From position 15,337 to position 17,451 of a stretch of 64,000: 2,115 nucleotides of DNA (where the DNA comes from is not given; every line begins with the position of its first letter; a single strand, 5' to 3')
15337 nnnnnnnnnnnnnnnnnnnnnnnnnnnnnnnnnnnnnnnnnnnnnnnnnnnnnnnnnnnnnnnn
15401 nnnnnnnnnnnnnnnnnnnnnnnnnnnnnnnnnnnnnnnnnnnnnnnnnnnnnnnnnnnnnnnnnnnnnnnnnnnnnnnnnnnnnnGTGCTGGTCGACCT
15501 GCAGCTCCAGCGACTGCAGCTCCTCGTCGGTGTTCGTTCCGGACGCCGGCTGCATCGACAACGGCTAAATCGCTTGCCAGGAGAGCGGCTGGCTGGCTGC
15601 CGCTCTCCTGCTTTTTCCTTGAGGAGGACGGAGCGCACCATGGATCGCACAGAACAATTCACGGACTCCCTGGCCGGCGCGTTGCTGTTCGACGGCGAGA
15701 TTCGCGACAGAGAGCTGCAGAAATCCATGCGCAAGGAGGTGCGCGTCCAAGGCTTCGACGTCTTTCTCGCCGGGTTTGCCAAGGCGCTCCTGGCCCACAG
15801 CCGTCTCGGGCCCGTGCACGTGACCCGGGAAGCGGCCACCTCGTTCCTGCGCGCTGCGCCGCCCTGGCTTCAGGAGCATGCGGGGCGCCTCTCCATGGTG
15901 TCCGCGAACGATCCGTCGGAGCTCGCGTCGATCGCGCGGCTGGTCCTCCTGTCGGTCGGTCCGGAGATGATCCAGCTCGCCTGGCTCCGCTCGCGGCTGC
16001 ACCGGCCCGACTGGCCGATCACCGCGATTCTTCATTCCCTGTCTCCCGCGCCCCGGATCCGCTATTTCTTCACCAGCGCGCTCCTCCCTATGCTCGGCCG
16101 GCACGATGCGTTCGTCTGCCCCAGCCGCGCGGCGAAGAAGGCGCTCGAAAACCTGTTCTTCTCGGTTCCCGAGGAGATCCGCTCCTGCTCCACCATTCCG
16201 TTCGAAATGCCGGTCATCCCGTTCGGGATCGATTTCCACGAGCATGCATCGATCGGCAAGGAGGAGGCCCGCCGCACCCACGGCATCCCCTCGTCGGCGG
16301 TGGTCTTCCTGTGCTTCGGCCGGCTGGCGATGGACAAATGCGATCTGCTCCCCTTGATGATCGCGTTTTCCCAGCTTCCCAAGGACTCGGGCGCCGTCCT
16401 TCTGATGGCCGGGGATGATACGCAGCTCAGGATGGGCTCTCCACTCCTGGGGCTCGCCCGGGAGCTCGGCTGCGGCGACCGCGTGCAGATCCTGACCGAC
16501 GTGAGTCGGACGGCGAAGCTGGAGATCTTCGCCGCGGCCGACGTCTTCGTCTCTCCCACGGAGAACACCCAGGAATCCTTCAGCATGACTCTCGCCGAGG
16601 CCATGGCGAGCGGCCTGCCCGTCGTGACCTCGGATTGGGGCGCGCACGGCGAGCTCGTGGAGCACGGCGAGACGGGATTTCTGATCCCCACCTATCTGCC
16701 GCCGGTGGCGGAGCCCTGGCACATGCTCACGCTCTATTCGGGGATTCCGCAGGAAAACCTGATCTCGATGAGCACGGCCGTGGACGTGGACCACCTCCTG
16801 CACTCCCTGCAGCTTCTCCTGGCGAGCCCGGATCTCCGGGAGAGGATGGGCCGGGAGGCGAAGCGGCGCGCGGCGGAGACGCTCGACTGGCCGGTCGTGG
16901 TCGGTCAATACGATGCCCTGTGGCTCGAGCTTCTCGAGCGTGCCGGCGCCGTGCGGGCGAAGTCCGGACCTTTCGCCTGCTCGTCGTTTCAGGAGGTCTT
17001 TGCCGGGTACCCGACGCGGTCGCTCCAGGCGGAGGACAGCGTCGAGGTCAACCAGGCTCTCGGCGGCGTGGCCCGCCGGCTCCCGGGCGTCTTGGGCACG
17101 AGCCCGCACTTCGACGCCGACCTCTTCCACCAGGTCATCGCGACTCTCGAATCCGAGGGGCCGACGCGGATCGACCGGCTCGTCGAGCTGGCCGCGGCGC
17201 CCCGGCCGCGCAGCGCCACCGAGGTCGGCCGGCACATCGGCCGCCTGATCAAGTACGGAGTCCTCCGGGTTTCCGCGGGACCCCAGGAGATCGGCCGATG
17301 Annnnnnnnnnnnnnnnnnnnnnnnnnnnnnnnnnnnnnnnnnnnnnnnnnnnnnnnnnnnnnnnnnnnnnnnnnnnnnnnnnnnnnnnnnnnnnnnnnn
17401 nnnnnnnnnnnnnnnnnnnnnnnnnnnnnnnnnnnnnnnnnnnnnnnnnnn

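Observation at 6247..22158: Two-operon class III (LanKC) lanthipeptide cluster with a duplicated precursor, split by a permease gene and a CRISPR array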

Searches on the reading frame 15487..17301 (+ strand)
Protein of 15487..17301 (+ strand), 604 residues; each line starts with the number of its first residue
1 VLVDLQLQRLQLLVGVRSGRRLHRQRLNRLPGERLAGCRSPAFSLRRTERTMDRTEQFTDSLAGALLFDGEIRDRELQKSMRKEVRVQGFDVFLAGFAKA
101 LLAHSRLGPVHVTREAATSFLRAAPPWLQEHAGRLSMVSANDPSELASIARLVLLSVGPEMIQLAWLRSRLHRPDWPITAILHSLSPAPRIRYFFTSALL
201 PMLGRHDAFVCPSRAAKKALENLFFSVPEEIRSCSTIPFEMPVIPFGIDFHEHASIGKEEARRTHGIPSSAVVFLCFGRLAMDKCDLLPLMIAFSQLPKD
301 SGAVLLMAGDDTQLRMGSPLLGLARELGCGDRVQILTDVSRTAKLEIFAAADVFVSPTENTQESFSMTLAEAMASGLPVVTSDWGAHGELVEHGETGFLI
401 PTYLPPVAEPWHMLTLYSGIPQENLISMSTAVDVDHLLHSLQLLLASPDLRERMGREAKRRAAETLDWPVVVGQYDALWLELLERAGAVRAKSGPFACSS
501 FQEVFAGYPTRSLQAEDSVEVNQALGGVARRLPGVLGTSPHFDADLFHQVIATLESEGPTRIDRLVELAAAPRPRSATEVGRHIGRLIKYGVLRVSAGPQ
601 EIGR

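Call 7: search_protein_families(library=pfam, proteins=[window:15487-17301:+], max_evalue=0.01)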
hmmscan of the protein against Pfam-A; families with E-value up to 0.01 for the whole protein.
window:15487-17301:+ (604 aa): 4 families
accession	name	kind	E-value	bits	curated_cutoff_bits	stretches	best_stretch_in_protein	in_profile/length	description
PF00534.26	Glycos_transf_1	-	1.9e-23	83.3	26.4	1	258-403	2-143/172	Glycosyl transferases group 1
PF13692.12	Glyco_trans_1_4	-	2.5e-22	80.1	27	1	273-402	3-126/142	Glycosyl transferases group 1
PF13524.12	Glyco_trans_1_2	-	4.3e-06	27.2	25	1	333-395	29-93/144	Glycosyl transferase-like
PF13439.12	Glyco_transf_4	-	0.0011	19.4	28.5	1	164-230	86-158/170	Glycosyltransferase Family 4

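Call 28: search_protein_families(library=ncbifam, proteins=[window:15640-17301:+], max_evalue=0.001)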
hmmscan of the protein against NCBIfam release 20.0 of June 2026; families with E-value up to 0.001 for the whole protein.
window:15640-17301:+ (553 aa): 19 families
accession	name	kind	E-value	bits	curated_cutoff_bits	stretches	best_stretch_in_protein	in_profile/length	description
TIGR03088.1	stp2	hypoth_equivalog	5.2e-17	61.9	409.05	1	207-351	181-322/374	TIGR03088 family PEP-CTERM/XrtA system glycosyltransferase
NF041876.1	EPS_EpsE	equivalog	6.2e-17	61.9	400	1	185-351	183-345/389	exopolysaccharide biosynthesis GT4 family glycosyltransferase EpsE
TIGR03449.1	mycothiol_MshA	equivalog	6.4e-16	58.2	462.5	1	189-350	189-352/406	D-inositol-3-phosphate glycosyltransferase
TIGR03999.1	thiol_BshA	equivalog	8.4e-16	57.8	273.7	1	190-350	169-321/375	N-acetyl-alpha-D-glucosaminyl L-malate synthase BshA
TIGR02149.1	glgA_Coryne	subfamily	9.6e-15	54.6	302.4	1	190-423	171-382/391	glycogen synthase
NF012028.0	PRK15484.1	subfamily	1.1e-11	44.5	618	1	189-349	162-325/380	lipopolysaccharide N-acetylglucosaminyltransferase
NF038295.1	EPS_HpsP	equivalog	1.3e-10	40.8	550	1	192-349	180-335/388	hormogonium polysaccharide biosynthesis glycosyltransferase HpsP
NF053787.1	GlcN_PG_synth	equivalog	7.4e-10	38.2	480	1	191-347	167-306/361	N-acetylglucosaminyl phosphatidylglycerol synthase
TIGR04063.1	stp3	hypoth_equivalog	2.6e-08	33.2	442.05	1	241-350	233-343/397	TIGR04063 family PEP-CTERM/XrtA system glycosyltransferase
NF047684.1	TeichurnBiosyTuaC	equivalog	4.4e-08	32.4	550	1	188-342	185-330/391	teichuronic acid biosynthesis protein TuaC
TIGR04047.1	MSMEG_0565_glyc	hypoth_equivalog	1.9e-07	30.5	259.85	1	162-343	133-318/373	MSMEG_0565 family glycosyltransferase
NF041010.1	glycosy_Agl16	equivalog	5.5e-05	22.2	575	1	253-349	207-302/352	glycosylation protein Agl16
NF038298.1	EPS_HpsO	equivalog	5.7e-05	22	575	1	194-340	174-327/388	hormogonium polysaccharide biosynthesis glycosyltransferase HpsO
TIGR02470.1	sucr_synth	equivalog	7.5e-05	21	810.4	1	302-350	646-692/784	sucrose synthase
NF038229.1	Glyco4_Geo_Pelo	equivalog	0.00016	20.8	400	0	274-348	212-284/338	GPMC system family 4 glycosyltransferase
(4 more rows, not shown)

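Call 67: find_homologous_proteins(query=window:15640-17301:+, max_evalue=1e-20)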
Query window:15640-17301:+ (553 aa): 95 proteins with E <= 1e-20 among 8000 candidates.
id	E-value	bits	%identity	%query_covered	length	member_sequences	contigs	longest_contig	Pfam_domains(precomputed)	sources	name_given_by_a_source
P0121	0.0e+0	1238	100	100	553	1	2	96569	PF00534.27,PF13524.13,PF13692.13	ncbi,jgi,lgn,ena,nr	ncbi:MAG TPA: glycosyltransferase family 4 protein [Thermoanaerobaculia bacterium]|nr:glycosyltransf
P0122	0.0e+0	1041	85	99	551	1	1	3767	PF00534.27,PF13524.13,PF13692.13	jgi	jgi:glycosyltransferase involved in cell wall biosynthesis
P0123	5.2e-282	955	79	97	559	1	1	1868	PF00534.27,PF13692.13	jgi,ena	jgi:glycosyltransferase involved in cell wall biosynthesis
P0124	4.9e-249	846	70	97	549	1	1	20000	PF00534.27,PF13524.13,PF13692.13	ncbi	ncbi:MAG: glycosyltransferase family 4 protein [Thermoanaerobaculia bacterium]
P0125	9.3e-238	809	67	96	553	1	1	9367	PF00534.27,PF13524.13,PF13692.13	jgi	jgi:glycosyltransferase involved in cell wall biosynthesis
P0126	1.3e-229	782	65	96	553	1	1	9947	PF00534.27,PF13524.13,PF13692.13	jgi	jgi:glycosyltransferase involved in cell wall biosynthesis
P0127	8.0e-227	772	65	98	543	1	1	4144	PF00534.27,PF13524.13,PF13439.13,PF13692.13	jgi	jgi:glycosyltransferase involved in cell wall biosynthesis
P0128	8.9e-224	762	65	96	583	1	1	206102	PF00534.27,PF13524.13,PF13692.13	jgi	jgi:glycosyltransferase involved in cell wall biosynthesis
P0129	1.1e-222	759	66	93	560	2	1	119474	PF00534.27,PF13524.13,PF13439.13,PF13692.13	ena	-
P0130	3.2e-212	724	62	96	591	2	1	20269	PF00534.27,PF13524.13,PF13692.13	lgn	-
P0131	1.1e-206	706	61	97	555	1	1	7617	PF00534.27,PF13692.13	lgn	-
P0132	2.5e-203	695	58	97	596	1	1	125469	PF00534.27,PF13524.13,PF13692.13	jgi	jgi:D-inositol-3-phosphate glycosyltransferase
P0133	9.7e-195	667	57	97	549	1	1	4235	PF00534.27,PF13524.13,PF13692.13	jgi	jgi:glycosyltransferase involved in cell wall biosynthesis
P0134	2.6e-187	642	54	98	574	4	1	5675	PF00534.27,PF13524.13,PF13692.13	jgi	jgi:glycosyltransferase involved in cell wall biosynthesis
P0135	9.7e-187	640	56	96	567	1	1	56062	PF00534.27,PF13524.13,PF13692.13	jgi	jgi:glycosyltransferase involved in cell wall biosynthesis/DNA-binding transcriptional ArsR family r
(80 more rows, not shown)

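Call 68: find_encoding_contigs(protein=P0124, flank=10000, max_places=2)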
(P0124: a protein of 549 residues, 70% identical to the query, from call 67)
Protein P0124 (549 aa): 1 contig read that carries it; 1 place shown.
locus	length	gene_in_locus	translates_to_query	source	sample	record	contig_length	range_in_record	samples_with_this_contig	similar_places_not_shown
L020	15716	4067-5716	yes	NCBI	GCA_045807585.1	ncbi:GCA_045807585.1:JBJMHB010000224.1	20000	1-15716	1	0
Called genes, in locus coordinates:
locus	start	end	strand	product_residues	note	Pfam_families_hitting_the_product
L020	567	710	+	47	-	-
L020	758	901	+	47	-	-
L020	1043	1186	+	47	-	-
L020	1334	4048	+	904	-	PF25816:RamC_N, PF00069:Pkinase, PF05147:LANC_like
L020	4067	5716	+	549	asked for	PF00534:Glycos_transf_1, PF13692:Glyco_trans_1_4, PF13524:Glyco_trans_1_2 (faint)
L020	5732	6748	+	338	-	PF00534:Glycos_transf_1, PF13692:Glyco_trans_1_4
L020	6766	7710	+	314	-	PF05721:PhyH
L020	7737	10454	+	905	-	PF00675:Peptidase_M16, PF05193:Peptidase_M16_C, PF00675:Peptidase_M16, PF05193:Peptidase_M16_C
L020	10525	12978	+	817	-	PF12704:MacB_PCD, PF02687:FtsX, PF12704:MacB_PCD, PF02687:FtsX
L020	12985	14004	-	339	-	PF01229:Glyco_hydro_39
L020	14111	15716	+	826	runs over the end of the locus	PF00069:Pkinase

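Call 69: find_encoding_contigs(protein=P0122, flank=10000, max_places=2)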
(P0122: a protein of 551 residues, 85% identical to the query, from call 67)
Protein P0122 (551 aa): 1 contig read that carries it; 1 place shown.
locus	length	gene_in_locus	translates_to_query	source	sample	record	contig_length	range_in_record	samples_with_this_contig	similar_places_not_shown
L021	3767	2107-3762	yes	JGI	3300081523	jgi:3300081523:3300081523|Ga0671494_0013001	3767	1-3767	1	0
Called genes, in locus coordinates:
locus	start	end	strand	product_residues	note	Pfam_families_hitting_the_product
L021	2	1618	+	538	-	PF02687:FtsX, PF12704:MacB_PCD, PF02687:FtsX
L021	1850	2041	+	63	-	-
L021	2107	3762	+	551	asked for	PF00534:Glycos_transf_1, PF13692:Glyco_trans_1_4, PF13524:Glyco_trans_1_2 (faint)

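Call 70: find_encoding_contigs(protein=P0129, flank=10000, max_places=2)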
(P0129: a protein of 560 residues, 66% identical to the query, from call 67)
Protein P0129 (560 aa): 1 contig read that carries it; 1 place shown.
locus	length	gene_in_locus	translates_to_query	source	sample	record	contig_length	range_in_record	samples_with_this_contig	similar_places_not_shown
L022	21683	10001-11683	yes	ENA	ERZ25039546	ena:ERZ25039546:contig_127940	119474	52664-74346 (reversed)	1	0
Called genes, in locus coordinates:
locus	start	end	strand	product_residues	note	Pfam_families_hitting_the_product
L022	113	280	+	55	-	-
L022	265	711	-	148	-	PF01850:PIN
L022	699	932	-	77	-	PF22513:FitA-like_RHH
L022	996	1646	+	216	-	PF05192:MutS_III (weak)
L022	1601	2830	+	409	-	PF00488:MutS_V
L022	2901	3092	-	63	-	-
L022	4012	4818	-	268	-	PF03030:H_PPase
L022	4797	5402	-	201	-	PF03030:H_PPase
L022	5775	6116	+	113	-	-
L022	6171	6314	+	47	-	-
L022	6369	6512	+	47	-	-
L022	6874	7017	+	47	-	-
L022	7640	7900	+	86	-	PF25816:RamC_N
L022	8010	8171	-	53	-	-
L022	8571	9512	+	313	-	PF05147:LANC_like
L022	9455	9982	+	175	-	-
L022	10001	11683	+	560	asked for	PF13439:Glyco_transf_4 (faint), PF00534:Glycos_transf_1, PF13692:Glyco_trans_1_4, PF13524:Glyco_trans_1_2 (faint)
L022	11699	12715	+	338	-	PF00534:Glycos_transf_1, PF13692:Glyco_trans_1_4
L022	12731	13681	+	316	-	PF05721:PhyH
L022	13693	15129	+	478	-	PF00675:Peptidase_M16, PF05193:Peptidase_M16_C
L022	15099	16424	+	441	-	PF00675:Peptidase_M16, PF05193:Peptidase_M16_C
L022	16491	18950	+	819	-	PF12704:MacB_PCD, PF02687:FtsX, PF12704:MacB_PCD, PF02687:FtsX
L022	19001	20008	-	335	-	PF00005:ABC_tran, PF02463:SMC_N (faint)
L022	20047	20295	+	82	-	-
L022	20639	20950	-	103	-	-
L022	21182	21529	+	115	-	-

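Call 80: predict_structure(alignment_id=A5)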
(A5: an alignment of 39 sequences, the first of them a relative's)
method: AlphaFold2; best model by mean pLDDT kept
length: 553 residues; sequences in the alignment: 39
mean_pLDDT: 89.8   pTM: 0.88
mean pLDDT of the five models: 89.8, 88.9, 88.2, 87.3, 87.2
residues with pLDDT >= 90: 382; 70-90: 134; 50-70: 22; < 50: 15
segments of 3 or more residues with pLDDT < 50: 1-9, 548-553
pLDDT, mean of each block of 10 residues (from residue 1): 46 92 94 92 96 97 88 92 92 92 93 91 95 81 88 96 95 90 94 97 96 97 95 84 98 97 94 98 96 98 89 91 98 91 98 78 65 83 97 98 98 98 98 89 72 88 93 83 76 89 93 90 80 92 73 37
secondary structure, 60 per line:
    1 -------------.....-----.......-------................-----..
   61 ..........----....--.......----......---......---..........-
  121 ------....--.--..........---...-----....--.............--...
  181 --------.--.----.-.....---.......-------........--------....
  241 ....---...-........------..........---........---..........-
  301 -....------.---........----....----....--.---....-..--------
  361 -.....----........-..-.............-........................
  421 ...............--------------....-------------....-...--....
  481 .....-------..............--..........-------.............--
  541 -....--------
elements in order: E14-18 H24-30 H38-53 E59-62 H63-70 H75-78 E84-87 H92-97 E101-106 H110-119 E127-130 H136-145 E157-160 H163-175 H199-203 H207-213 E221-228 H237-244 E252-259 H266-275 E282-286 H290-299 E302-305 H316-323 E328-331 H336-339 E346-349 H362-366 H371-378 H383-395 H397-415 H417-435 H450-453 E467-470 H477-485 H493-506 H511-518 H526-538 E542-545

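Call 83: fold_search(model_id=the predicted structure, library=pdb)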
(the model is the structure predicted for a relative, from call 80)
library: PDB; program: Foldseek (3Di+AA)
matches with E <= 10: 1324; with E <= 0.001: 436
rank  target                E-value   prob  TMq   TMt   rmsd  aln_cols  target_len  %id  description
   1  3c4q_B                3.0e-15  1.00  0.51  0.69   6.5       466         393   20  Structure of the retaining glycosyltransferase MshA : The first step in mycothiol biosynthesis. Organism : Corynebacte (released 2008-04-01)
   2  3c4q_A                4.6e-15  1.00  0.52  0.70   6.4       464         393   19  Structure of the retaining glycosyltransferase MshA : The first step in mycothiol biosynthesis. Organism : Corynebacte (released 2008-04-01)
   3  3c48_B                7.1e-15  1.00  0.38  0.51   9.5       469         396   19  Structure of the retaining glycosyltransferase MshA: The first step in mycothiol biosynthesis. Organism: Corynebacteri (released 2008-03-25)
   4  6kih_A                9.4e-15  1.00  0.48  0.65   6.7       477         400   18  Sucrose-phosphate synthase (tll1590) from Thermosynechococcus elongatus (released 2020-05-27)
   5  3c48_A                3.3e-14  1.00  0.38  0.50   9.8       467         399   18  Structure of the retaining glycosyltransferase MshA: The first step in mycothiol biosynthesis. Organism: Corynebacteri (released 2008-03-25)
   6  4xso_A                6.8e-14  1.00  0.48  0.70   5.6       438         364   18  Crystal structure of apo-form Alr3699/HepE from Anabaena sp. strain PCC 7120 (released 2016-01-13)
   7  4xsu_B                8.0e-14  1.00  0.48  0.69   6.0       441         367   18  Crystal structure of Anabaena Alr3699/HepE in complex with UDP and glucose (released 2016-01-13)
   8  4xsp_A                8.0e-14  1.00  0.48  0.69   6.2       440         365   17  Crystal structure of Anabaena Alr3699/HepE in complex with UDP (released 2016-01-13)
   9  3mbo_E                8.9e-14  1.00  0.51  0.72   5.9       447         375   17  Crystal Structure of the Glycosyltransferase BaBshA bound with UDP and L-malate (released 2010-09-29)
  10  4xsr_B                1.2e-13  1.00  0.47  0.68   6.1       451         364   17  Crystal structure of Anabaena Alr3699/HepE in complex with UDP-glucose (released 2016-01-13)
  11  7qsg_A                1.4e-13  1.00  0.47  0.66   6.4       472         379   19  Methylmannose polysaccharide mannosyltransferase from M. hassiacum (released 2023-01-25)
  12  3oka_A                1.5e-13  1.00  0.51  0.71   4.9       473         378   16  Crystal structure of Corynebacterium glutamicum PimB' in complex with GDP-Man (triclinic crystal form) (released 2010-09-15)
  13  6tvp_A                1.7e-13  1.00  0.50  0.70   7.3       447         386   17  Structure of Mycobacterium smegmatis alpha-maltose-1-phosphate synthase GlgM (released 2020-04-22)
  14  7mi0                  2.0e-13  1.00  0.51  0.72   6.2       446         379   15  Crystal Structure of Glycosyltransferase from Rickettsia africae ESF-5 (released 2021-04-28)
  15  6kih_B                3.5e-13  1.00  0.49  0.65   6.6       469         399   19  Sucrose-phosphate synthase (tll1590) from Thermosynechococcus elongatus (released 2020-05-27)
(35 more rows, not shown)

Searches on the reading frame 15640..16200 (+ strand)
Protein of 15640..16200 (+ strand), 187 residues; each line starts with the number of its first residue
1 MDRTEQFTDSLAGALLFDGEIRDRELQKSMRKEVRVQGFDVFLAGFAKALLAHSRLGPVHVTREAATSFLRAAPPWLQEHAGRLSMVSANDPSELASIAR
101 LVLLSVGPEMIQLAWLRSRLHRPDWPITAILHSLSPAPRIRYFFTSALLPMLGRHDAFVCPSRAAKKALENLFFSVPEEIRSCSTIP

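Call 82: search_protein_families(library=pfam, proteins=[window:15640-16200:+], max_evalue=10)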
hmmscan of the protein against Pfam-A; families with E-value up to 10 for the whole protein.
window:15640-16200:+ (187 aa): 1 family
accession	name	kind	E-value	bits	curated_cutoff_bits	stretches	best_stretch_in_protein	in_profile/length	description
PF13439.12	Glyco_transf_4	-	0.00016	22.2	28.5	1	113-179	86-158/170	Glycosyltransferase Family 4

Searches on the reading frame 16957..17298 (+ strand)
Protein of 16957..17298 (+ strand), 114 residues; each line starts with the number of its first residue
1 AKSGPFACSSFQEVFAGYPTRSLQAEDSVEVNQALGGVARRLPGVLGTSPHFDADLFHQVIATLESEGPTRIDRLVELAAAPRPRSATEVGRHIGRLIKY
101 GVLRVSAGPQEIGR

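Call 82: search_protein_families(library=pfam, proteins=[window:16957-17298:+], max_evalue=10)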
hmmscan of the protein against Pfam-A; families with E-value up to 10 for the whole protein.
window:16957-17298:+ (114 aa): 1 family
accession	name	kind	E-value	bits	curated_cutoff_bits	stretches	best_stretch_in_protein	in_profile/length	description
PF20271.3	CATASP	-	0.006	16.9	29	1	53-89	37-73/86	CATRA-Associated Small Protein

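Call 90: predict_structure(alignment_id=A6)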
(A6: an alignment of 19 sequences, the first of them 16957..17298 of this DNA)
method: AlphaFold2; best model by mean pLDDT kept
length: 114 residues; sequences in the alignment: 19
mean_pLDDT: 75.5   pTM: 0.65
mean pLDDT of the five models: 75.5, 75.2, 74.4, 73.0, 70.7
residues with pLDDT >= 90: 16; 70-90: 62; 50-70: 27; < 50: 9
segments of 3 or more residues with pLDDT < 50: 1-3, 109-114
pLDDT, mean of each block of 10 residues (from residue 1): 52 59 85 76 70 86 91 90 80 87 73 36
secondary structure, 60 per line:
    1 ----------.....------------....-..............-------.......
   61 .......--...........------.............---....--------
elements in order: H11-15 E28-31 H33-46 H54-67 H72-80 H87-99 E103-106

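Call 92: fold_search(model_id=the predicted structure, library=pdb)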
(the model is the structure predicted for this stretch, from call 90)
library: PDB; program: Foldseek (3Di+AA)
matches with E <= 10: 119; with E <= 0.001: 0
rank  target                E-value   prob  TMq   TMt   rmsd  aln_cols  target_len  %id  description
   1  8jj9_B                3.0e-01  0.18  0.28  0.11  14.5       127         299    9  Human FAM91A1 N terminal domain in complex with TBC1D23 (released 2024-04-24)
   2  8adl_S                3.2e-01  0.75  0.42  0.15   4.1        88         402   14  Cryo-EM structure of the SEA complex (released 2022-11-02)
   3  9h4q_T                1.0e+00  0.47  0.43  0.15   4.3        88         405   14  Cryo-EM structure of the SEAC wing - EGOC (released 2025-11-05)
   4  8jj9_A                1.4e+00  0.47  0.41  0.17   4.8        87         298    9  Human FAM91A1 N terminal domain in complex with TBC1D23 (released 2024-04-24)
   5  3j79_T                1.4e+00  0.15  0.23  0.16   8.1        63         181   21  Cryo-EM structure of the Plasmodium falciparum 80S ribosome bound to the anti-protozoan drug emetine, large subunit (released 2014-07-16)
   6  6nbq_M                1.7e+00  0.11  0.24  0.25   9.1        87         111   14  T.elongatus NDH (data-set 1) (released 2019-02-27)
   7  2cuj_MODEL_1_A        2.0e+00  0.12  0.37  0.39  14.7       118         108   17  Solution structure of SWIRM domain of mouse transcriptional adaptor 2-like (released 2005-11-26)
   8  4hob_B                2.2e+00  0.33  0.36  0.59   3.1        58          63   22  The crystal structure of the Zalpha domain from Cyprinid Herpes virus 3 (released 2013-09-11)
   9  2yu3_MODEL_1_A        2.3e+00  0.23  0.44  0.51   8.0       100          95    8  Solution structure of the domain swapped WingedHelix in DNA-directed RNA polymerase III 39 kDa polypeptide (released 2007-10-09)
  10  2rdp                  2.4e+00  0.15  0.33  0.28   9.7        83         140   13  The structure of a MarR family protein from Bacillus stearothermophilus (released 2007-11-13)
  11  7p6f_BBB              2.6e+00  0.23  0.35  0.38   4.5        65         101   20  1.93 A resolution X-ray crystal structure of the transcriptional regulator SrnR from Streptomyces griseus (released 2022-05-25)
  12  9dmr_MODEL_1_A        2.6e+00  0.11  0.24  0.38   5.6        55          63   18  Solution NMR structure of the calcium insensitive human LETM1 F-EF-hand domain mutant in the absence of calciu (released 2025-05-07)
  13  5dpl_A                2.8e+00  0.33  0.37  0.09   3.0        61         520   11  The structure of PKMT2 from Rickettsia typhi in complex with AdoHcy (released 2016-08-10)
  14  8pz5_A                2.8e+00  0.30  0.39  0.11   3.7        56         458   18  Structure of ThcOx, solved at wavelength 3.099 A (released 2023-10-25)
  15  6uvu_B                2.9e+00  0.15  0.39  0.39  11.8        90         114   21  Crystal structure of the AntR antimony-specific transcriptional repressor (released 2020-11-04)
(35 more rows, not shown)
